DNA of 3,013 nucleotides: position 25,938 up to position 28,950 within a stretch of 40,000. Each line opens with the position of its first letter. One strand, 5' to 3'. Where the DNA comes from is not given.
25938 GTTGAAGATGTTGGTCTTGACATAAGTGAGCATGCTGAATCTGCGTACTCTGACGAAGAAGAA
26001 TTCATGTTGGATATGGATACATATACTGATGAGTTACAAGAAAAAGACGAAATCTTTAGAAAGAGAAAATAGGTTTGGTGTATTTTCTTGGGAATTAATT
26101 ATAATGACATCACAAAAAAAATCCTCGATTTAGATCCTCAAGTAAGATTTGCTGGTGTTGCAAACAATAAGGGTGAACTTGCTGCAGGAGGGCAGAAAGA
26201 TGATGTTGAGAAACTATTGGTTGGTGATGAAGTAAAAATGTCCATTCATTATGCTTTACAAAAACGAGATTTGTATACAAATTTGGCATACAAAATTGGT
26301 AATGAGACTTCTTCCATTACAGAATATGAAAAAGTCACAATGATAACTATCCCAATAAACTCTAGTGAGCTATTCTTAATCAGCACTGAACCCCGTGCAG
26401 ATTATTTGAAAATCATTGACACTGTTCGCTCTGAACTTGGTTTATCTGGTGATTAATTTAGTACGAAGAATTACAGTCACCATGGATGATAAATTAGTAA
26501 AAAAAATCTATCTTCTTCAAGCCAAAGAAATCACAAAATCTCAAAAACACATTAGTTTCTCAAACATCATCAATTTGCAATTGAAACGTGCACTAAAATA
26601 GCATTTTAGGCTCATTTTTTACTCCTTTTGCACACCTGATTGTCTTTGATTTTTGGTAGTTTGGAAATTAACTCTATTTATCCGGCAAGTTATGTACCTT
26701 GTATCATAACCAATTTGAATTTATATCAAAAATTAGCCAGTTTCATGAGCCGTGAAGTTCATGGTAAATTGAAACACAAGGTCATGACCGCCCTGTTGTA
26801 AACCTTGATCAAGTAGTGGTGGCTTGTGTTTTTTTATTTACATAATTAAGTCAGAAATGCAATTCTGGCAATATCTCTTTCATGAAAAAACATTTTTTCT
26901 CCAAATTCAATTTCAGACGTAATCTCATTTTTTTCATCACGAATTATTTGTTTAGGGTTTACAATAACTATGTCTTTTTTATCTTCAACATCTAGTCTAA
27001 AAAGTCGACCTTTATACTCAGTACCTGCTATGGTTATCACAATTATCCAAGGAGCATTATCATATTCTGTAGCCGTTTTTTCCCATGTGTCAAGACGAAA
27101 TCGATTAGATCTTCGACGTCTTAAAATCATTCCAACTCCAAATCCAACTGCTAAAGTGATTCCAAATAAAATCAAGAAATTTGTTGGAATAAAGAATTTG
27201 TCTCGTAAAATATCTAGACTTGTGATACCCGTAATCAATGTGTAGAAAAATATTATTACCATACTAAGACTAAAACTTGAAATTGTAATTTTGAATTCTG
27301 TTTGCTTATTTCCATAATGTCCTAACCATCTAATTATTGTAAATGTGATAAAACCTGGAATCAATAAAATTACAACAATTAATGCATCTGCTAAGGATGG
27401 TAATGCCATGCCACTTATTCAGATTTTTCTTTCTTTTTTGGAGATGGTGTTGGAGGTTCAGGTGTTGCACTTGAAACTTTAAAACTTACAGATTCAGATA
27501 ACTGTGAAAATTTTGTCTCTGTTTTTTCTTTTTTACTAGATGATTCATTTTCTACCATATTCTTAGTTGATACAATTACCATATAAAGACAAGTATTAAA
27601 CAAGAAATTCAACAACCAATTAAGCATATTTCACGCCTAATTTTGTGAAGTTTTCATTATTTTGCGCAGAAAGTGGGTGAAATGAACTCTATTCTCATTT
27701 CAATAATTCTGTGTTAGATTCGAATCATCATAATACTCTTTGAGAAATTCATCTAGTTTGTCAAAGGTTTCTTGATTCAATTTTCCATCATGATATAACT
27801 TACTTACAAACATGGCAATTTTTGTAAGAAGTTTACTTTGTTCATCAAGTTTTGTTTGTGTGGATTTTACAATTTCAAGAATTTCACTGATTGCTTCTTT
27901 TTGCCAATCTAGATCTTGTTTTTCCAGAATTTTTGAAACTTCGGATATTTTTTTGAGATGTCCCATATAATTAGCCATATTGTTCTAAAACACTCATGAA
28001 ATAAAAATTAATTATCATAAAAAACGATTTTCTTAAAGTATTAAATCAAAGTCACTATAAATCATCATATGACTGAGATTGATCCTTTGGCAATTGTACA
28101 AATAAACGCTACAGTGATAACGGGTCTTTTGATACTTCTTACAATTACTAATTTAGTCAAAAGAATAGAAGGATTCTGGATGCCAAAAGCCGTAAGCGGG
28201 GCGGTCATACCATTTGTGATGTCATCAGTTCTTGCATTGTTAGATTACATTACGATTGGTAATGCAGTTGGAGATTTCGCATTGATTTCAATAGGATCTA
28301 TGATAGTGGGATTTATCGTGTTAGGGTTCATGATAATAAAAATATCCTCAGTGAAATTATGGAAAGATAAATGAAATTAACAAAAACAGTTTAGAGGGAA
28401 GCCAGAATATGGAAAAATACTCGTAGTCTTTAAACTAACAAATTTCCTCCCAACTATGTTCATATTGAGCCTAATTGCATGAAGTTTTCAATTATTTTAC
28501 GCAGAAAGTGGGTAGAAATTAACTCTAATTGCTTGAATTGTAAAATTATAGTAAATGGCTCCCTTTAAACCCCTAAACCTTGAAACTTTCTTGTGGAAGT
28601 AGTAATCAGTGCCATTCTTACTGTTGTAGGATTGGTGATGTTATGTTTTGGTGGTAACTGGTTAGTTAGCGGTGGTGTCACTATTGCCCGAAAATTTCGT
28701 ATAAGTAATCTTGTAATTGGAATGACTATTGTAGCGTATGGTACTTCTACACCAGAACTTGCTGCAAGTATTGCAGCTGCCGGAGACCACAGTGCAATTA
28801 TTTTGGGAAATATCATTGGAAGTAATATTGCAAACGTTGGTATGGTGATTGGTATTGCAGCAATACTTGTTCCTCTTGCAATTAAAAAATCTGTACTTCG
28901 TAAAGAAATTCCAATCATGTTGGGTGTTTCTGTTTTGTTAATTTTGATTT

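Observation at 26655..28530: Repeated ~60-bp intergenic module (two full copies and one partial) punctuating a small-gene accessory stretch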

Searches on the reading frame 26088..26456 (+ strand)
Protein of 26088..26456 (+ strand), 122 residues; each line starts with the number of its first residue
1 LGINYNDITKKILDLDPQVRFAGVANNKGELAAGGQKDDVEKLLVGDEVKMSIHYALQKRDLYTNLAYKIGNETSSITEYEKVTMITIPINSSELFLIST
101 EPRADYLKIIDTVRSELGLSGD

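Call 12: search_protein_families(library=pfam, proteins=[window:26088-26456:+], max_evalue=0.01)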
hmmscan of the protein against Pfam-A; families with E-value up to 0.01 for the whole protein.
window:26088-26456:+ (122 aa): 1 family
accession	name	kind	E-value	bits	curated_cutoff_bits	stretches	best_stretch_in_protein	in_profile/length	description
PF20364.3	DUF6659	-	6e-07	30.1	27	1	6-110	10-112/131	Family of unknown function (DUF6659)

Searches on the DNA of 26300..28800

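Call 48: search_rna_families(source=window, start=26300, end=28800, threshold=evalue, max_evalue=5)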
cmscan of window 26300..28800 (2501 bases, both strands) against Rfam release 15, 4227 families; matches with E-value up to 5: 4.
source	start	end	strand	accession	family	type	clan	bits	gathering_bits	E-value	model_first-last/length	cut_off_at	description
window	26849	26942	-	RF01185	snR75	Gene; snRNA; snoRNA; CD-box;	CL00045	21.1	40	0.17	1-88/88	no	Small nucleolar RNA snR75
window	26872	26945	-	RF00535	snoMe28S-Am982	Gene; snRNA; snoRNA; CD-box;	CL00054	20.4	49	3.4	1-80/80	no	Small nucleolar RNA Me28S-Am982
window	28207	28264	+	RF00854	mir-5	Gene; miRNA;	-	18.4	75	3.7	1-70/70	no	mir-5 microRNA precursor family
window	27745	27796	-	RF00097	snoR71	Gene; snRNA; snoRNA; CD-box;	-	18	40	3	1-107/107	no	Plant small nucleolar RNA R71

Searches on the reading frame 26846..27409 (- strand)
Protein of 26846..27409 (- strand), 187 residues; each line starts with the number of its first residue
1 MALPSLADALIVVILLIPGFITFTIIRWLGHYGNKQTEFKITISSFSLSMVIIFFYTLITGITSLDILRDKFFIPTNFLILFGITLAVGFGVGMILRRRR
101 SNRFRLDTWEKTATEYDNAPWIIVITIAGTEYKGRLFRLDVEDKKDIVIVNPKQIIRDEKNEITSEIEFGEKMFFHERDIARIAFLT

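Call 12: search_protein_families(library=pfam, proteins=[window:26846-27409:-], max_evalue=0.01)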
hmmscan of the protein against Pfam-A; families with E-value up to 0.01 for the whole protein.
window:26846-27409:- (187 aa): 1 family
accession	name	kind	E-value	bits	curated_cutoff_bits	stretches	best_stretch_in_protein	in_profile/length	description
PF19865.4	DUF6338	-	4.7e-09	36.6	26.5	1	5-186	4-200/205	Family of unknown function (DUF6338)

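Call 30: find_encoding_contigs(protein=window:26846-27409:-, flank=4000, max_places=10)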
Protein window:26846-27409:- (187 aa): no gene with exactly this product is on record in the collection.

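Call 31: search_protein_families(library=phrogs, proteins=[window:26846-27409:-], max_evalue=0.01)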
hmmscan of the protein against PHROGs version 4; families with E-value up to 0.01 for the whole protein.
window:26846-27409:- (187 aa): 0 families

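Call 32: search_protein_families(library=padloc, proteins=[window:26846-27409:-], max_evalue=0.01)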
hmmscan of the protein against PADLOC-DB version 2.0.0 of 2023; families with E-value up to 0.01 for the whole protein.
window:26846-27409:- (187 aa): 0 families

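Call 33: search_protein_families(library=ncbifam, proteins=[window:26846-27409:-], max_evalue=0.01)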
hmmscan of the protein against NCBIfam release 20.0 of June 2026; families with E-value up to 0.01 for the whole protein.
window:26846-27409:- (187 aa): 0 families

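Call 61: find_homologous_proteins(query=window:26846-27409:-, max_evalue=0.001)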
Query window:26846-27409:- (187 aa): 7 proteins with E <= 0.001 among 224 candidates.
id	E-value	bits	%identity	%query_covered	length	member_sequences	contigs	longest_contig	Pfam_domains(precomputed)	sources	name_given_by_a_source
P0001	9.3e-116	402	100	100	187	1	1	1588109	PF19865.5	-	-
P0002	2.6e-75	270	69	100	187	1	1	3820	PF19865.5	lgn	-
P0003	5.8e-66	240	59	99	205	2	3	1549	PF19865.5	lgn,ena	-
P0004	1.2e-47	180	61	74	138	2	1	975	-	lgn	-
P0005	1.3e-39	154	44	100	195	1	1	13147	PF19865.5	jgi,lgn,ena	-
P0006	2.4e-34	137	40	99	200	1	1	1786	PF19865.5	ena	-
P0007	9.1e-34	135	39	99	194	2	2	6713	PF19865.5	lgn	-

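Call 62: find_encoding_contigs(protein=P0002, flank=4000, max_places=3)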
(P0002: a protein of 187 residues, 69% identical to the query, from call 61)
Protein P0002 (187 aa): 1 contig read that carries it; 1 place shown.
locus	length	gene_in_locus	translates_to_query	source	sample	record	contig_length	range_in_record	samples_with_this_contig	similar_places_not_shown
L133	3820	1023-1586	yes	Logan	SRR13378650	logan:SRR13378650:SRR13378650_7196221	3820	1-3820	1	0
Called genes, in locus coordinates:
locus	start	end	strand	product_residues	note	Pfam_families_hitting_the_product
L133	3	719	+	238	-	?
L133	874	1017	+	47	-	-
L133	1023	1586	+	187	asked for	PF19865:DUF6338 (weak)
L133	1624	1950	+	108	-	PF13240:Zn_Ribbon_1 (faint), PF12773:DZR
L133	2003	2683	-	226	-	PF05063:MT-A70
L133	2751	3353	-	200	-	PF11407:RestrictionMunI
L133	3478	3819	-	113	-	?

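Call 63: find_encoding_contigs(protein=P0005, flank=5000, max_places=3)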
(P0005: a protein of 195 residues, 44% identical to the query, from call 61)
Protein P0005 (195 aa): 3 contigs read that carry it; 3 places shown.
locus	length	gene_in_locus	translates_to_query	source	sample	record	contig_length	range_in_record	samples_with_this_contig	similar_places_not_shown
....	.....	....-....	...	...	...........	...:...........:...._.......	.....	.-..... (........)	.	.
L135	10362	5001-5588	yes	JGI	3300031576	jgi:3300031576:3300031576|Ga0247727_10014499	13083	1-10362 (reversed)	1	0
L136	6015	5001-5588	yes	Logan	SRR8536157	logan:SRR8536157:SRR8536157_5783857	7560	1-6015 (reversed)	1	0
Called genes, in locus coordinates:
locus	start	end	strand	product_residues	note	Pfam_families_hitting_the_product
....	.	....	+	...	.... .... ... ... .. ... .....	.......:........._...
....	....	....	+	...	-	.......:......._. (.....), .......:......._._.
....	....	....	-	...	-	-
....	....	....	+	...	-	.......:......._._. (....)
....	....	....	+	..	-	-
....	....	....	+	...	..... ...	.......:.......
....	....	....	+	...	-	-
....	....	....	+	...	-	-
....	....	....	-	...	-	-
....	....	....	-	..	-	-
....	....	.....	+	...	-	-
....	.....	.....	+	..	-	?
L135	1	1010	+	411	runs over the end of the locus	PF00656:Peptidase_C14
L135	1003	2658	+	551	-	PF02518:HATPase_c (faint), PF13589:HATPase_c_3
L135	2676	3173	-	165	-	-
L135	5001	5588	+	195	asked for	PF19865:DUF6338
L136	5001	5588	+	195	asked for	PF19865:DUF6338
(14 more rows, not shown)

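Call 64: find_encoding_contigs(protein=P0003, flank=3000, max_places=3)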
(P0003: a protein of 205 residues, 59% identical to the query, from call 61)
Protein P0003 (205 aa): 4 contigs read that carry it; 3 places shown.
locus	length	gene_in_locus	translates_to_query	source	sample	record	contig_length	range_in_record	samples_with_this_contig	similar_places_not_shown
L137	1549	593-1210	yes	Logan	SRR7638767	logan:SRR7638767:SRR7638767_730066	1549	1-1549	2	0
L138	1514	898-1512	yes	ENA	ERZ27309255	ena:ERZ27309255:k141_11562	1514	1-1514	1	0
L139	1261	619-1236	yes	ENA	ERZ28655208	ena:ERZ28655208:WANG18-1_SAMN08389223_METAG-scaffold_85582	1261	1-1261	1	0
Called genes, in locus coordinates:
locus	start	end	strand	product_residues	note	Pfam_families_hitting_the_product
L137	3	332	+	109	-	?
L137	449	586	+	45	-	-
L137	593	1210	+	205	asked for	PF19865:DUF6338 (weak)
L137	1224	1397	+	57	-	-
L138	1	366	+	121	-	?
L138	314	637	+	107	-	-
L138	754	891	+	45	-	-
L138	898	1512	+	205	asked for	PF19865:DUF6338 (weak)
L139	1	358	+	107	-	?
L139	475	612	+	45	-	-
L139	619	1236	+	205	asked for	PF19865:DUF6338 (weak)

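Call 69: search_protein_families(library=pfam, proteins=[L133:3-716:+, L138:314-634:+, L133:1624-1947:+, L138:1-363:+], max_evalue=0.01)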
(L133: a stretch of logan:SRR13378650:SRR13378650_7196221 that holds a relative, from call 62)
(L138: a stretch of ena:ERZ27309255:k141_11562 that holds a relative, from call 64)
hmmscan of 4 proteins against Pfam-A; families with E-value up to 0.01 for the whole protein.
L133:3-716:+ (238 aa): 1 family
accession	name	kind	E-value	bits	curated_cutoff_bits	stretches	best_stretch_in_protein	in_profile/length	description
PF00589.27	Phage_integrase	-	5.5e-14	52.7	27.1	1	2-163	28-157/172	Phage integrase family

L138:314-634:+ (107 aa): 1 family
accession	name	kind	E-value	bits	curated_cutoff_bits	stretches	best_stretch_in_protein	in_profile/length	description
PF13683.12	rve_3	-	0.0062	16.7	26.5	0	40-88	14-64/67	Integrase core domain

L133:1624-1947:+ (108 aa): 5 families
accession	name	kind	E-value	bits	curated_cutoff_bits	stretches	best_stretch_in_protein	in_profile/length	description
PF12773.13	DZR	-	3.9e-09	37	27.3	1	56-97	12-45/45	Double zinc ribbon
PF13240.11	Zn_Ribbon_1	-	7.6e-08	32.3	25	1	79-97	2-20/23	zinc-ribbon domain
PF17032.10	Zn_ribbon_15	-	0.00019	22.6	28.9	0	27-72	32-68/73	zinc-ribbon family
PF13248.11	Zn_ribbon_3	-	0.0014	18.4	27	1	77-100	3-26/26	zinc-ribbon domain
PF14803.11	Zn_ribbon_Nudix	-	0.0054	17.1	25.6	0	57-67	1-11/34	Nudix N-terminal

L138:1-363:+ (121 aa): 0 families

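Call 72: find_encoding_contigs(protein=P0007, flank=4000, max_places=3)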
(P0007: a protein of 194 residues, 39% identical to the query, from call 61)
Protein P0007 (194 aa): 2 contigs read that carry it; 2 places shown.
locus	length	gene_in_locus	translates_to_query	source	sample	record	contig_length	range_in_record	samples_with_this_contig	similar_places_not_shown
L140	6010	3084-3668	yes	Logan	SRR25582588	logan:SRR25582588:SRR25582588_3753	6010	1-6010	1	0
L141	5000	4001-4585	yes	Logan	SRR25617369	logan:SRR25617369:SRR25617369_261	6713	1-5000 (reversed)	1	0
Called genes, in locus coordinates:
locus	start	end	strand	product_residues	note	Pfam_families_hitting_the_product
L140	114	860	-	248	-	-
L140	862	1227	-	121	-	-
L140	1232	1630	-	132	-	-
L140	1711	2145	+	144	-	-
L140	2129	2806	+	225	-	-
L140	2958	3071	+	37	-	-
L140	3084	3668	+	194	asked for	PF19865:DUF6338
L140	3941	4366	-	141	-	-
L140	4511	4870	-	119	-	-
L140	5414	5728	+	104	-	-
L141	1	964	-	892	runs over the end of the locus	?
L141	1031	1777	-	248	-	-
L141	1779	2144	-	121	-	-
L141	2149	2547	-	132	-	-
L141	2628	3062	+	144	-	-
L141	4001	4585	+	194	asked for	PF19865:DUF6338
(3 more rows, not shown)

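Call 73: find_encoding_contigs(protein=P0006, flank=3000, max_places=2)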
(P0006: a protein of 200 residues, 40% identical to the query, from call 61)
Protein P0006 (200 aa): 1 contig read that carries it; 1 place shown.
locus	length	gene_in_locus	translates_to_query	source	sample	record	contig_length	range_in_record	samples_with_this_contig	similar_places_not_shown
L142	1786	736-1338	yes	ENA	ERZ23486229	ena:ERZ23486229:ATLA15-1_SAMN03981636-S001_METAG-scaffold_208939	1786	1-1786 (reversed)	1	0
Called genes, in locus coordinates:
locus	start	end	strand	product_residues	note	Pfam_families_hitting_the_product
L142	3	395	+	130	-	?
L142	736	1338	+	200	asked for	PF19865:DUF6338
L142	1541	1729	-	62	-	-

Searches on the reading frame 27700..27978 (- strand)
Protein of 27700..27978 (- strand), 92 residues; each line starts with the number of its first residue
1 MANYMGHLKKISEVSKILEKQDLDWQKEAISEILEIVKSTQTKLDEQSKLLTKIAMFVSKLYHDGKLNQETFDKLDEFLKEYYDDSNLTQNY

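Call 12: search_protein_families(library=pfam, proteins=[window:27700-27978:-], max_evalue=0.01)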
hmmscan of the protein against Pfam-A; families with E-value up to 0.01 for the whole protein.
window:27700-27978:- (92 aa): 1 family
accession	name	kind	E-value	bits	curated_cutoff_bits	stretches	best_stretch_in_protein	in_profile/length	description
PF19963.4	VMAP-M1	-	0.0075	17.3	25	1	22-90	25-92/113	vWA-MoxR associated protein middle region (VMAP-M) 1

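Call 29: find_encoding_contigs(protein=window:27700-27978:-, flank=4000, max_places=10)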
Protein window:27700-27978:- (92 aa): no gene with exactly this product is on record in the collection.

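Call 31: search_protein_families(library=phrogs, proteins=[window:27700-27978:-], max_evalue=0.01)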
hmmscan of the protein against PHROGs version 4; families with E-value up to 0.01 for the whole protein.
window:27700-27978:- (92 aa): 0 families

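Call 32: search_protein_families(library=padloc, proteins=[window:27700-27978:-], max_evalue=0.01)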
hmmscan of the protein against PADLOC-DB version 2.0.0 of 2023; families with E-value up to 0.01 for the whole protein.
window:27700-27978:- (92 aa): 2 families
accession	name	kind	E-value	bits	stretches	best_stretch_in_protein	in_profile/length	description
PDLC00503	JetC1|JetC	-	0.0036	13.4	1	11-82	780-851/1146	DUF3584 domain; MukB-like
PDLC02026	Cas1fv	-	0.0071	13.6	1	6-68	136-198/314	-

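Call 33: search_protein_families(library=ncbifam, proteins=[window:27700-27978:-], max_evalue=0.01)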
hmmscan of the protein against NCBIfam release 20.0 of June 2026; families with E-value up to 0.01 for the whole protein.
window:27700-27978:- (92 aa): 1 family
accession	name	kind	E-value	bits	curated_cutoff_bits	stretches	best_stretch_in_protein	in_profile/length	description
TIGR00208.1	fliS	equivalog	0.0063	16.6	53.75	1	4-58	28-80/124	flagellar export chaperone FliS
